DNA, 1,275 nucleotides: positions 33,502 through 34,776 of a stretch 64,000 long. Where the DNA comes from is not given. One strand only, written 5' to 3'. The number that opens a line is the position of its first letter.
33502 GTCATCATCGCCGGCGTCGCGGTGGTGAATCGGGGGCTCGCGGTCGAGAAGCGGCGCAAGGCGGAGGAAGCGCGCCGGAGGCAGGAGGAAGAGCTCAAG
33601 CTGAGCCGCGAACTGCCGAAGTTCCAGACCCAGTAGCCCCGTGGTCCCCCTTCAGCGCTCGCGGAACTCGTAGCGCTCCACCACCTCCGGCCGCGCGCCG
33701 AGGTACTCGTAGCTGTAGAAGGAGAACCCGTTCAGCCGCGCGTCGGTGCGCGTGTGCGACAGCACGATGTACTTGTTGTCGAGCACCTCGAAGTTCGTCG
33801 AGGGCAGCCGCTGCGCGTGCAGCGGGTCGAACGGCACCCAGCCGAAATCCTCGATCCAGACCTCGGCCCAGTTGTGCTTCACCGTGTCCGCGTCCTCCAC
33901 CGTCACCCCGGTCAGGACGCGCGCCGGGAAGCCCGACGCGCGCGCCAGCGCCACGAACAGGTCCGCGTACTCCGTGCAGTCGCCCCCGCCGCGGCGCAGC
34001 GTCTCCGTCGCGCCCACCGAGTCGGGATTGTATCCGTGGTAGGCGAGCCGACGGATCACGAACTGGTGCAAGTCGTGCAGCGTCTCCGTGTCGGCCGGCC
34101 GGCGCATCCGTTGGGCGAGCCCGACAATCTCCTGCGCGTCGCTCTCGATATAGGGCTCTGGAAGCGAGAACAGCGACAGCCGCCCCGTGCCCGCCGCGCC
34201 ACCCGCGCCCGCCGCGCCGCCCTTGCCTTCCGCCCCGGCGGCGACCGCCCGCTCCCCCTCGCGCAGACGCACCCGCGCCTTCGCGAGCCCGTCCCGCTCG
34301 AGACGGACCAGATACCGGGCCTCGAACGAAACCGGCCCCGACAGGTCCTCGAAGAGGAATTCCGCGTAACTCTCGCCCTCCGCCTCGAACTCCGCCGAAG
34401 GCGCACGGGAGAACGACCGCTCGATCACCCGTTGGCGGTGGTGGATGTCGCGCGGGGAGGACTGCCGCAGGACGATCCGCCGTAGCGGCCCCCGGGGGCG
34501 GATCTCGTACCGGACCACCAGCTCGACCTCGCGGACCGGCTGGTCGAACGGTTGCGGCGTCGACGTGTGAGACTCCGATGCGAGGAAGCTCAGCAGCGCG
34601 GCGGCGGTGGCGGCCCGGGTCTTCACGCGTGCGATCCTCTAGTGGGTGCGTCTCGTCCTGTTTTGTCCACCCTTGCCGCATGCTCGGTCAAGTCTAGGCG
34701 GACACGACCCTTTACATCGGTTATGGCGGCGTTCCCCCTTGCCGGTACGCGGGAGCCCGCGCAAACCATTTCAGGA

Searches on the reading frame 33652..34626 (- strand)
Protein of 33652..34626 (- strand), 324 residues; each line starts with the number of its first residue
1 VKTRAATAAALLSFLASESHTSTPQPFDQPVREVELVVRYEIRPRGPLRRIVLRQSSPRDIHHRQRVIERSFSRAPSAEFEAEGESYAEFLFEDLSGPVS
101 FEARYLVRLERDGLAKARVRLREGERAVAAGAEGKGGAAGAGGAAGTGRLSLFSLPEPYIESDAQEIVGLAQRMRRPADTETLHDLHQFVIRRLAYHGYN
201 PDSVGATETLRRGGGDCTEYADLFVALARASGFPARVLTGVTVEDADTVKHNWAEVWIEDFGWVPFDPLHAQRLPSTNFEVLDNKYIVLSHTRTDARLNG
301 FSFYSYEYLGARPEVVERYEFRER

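Call 34: search_protein_families(library=pfam, proteins=[window:33652-34626:-], max_evalue=0.001)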
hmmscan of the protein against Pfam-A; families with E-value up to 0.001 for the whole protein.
window:33652-34626:- (324 aa): 1 family
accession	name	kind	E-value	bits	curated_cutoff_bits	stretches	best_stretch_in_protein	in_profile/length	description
PF01841.26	Transglut_core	-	7.7e-23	81.3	23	1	170-268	3-108/108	Transglutaminase-like superfamily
